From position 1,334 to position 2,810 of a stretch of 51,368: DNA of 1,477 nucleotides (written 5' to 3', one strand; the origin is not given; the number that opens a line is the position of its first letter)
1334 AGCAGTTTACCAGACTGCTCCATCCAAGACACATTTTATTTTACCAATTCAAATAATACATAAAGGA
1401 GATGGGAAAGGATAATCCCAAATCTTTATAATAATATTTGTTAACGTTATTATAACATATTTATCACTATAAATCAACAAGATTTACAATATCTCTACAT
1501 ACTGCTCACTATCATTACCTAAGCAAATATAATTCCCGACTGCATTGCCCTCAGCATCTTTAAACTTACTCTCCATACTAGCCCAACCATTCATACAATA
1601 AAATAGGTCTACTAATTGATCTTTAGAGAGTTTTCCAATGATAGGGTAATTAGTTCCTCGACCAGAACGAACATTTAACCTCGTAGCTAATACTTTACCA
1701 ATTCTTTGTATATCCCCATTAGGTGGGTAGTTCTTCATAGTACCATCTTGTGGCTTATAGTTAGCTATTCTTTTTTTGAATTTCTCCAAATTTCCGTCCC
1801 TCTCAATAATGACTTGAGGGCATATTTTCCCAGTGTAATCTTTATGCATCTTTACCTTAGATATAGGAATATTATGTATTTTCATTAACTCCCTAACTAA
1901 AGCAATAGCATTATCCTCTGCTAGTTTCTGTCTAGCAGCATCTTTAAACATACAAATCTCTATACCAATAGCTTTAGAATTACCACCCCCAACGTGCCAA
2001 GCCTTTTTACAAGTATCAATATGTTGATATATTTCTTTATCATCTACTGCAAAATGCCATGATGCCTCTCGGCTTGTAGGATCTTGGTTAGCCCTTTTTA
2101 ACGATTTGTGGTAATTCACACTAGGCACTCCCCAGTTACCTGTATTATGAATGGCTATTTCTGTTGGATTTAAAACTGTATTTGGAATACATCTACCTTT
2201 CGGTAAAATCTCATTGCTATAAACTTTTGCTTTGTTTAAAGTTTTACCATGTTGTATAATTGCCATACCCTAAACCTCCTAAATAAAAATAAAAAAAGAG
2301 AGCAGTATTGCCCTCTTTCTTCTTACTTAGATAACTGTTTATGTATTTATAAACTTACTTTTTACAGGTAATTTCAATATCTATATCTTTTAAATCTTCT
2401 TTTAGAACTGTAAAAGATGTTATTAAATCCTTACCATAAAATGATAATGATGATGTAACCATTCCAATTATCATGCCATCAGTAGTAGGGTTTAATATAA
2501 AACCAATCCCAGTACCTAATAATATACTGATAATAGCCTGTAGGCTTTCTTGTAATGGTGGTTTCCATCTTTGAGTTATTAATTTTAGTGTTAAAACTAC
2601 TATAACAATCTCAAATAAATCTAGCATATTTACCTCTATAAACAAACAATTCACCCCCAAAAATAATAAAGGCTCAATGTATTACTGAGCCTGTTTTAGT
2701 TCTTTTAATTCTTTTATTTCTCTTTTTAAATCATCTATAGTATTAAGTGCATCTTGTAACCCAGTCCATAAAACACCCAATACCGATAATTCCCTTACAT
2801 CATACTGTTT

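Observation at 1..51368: Two promoter classes split the genome into a candidate plasmid-maintenance set and lytic operons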

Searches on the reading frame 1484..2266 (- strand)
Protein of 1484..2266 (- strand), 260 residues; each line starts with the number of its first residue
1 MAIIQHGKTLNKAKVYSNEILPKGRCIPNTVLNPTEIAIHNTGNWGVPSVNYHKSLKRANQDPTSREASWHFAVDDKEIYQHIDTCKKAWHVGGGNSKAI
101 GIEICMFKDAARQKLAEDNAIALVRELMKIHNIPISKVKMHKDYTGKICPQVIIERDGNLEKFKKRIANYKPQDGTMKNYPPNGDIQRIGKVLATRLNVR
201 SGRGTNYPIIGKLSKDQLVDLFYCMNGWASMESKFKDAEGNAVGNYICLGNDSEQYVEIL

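Call 32: search_protein_families(library=phrogs, proteins=[window:1484-2266:-], max_evalue=0.01)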
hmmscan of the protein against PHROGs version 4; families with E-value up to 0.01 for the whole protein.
window:1484-2266:- (260 aa): 23 families
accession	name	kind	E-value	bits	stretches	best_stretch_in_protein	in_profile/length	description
phrog_3088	-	lysis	9.7e-41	141.1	1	31-176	21-165/248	amidase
phrog_1794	-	lysis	1.6e-39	137.2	2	29-176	51-204/336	amidase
phrog_833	-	lysis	1e-34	121.5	1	10-180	6-186/294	endolysin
phrog_670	-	lysis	3.1e-33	116.5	1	32-226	111-300/596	endolysin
phrog_1493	-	lysis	1.8e-29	104.1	1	33-191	33-190/394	endolysin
phrog_2338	-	lysis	4.4e-29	102.9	1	29-231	23-246/346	endolysin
phrog_9611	-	lysis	5.9e-28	99.1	1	33-174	22-172/246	endolysin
phrog_18955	-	unknown function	9.6e-25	88.1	1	21-164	282-430/483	-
phrog_5182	-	lysis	4.6e-21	76.7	1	30-169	31-185/321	endolysin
phrog_19265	-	unknown function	2.9e-12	47.9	1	64-158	46-151/293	-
phrog_635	-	lysis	3.4e-10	40.5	1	20-168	178-330/463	endolysin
phrog_15001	-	lysis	1.4e-09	38.6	1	20-144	21-160/367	endolysin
phrog_3393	-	lysis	2.6e-09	38.3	1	36-152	25-140/342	endolysin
phrog_7698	-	lysis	6.9e-09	36.9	1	45-163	33-152/316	endolysin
phrog_1110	-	lysis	1e-05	26.1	1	35-135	23-122/301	endolysin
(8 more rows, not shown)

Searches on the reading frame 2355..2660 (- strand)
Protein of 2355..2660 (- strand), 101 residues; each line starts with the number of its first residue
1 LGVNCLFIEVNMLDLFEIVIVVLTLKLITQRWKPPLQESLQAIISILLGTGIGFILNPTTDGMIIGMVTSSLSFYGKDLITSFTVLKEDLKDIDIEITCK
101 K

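Call 32: search_protein_families(library=phrogs, proteins=[window:2355-2660:-], max_evalue=0.01)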
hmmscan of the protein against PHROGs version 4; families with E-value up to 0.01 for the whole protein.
window:2355-2660:- (101 aa): 0 families

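Call 61: search_protein_families(library=pfam, proteins=[window:2355-2660:-], max_evalue=0.001)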
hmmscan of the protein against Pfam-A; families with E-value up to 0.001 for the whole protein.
window:2355-2660:- (101 aa): 0 families
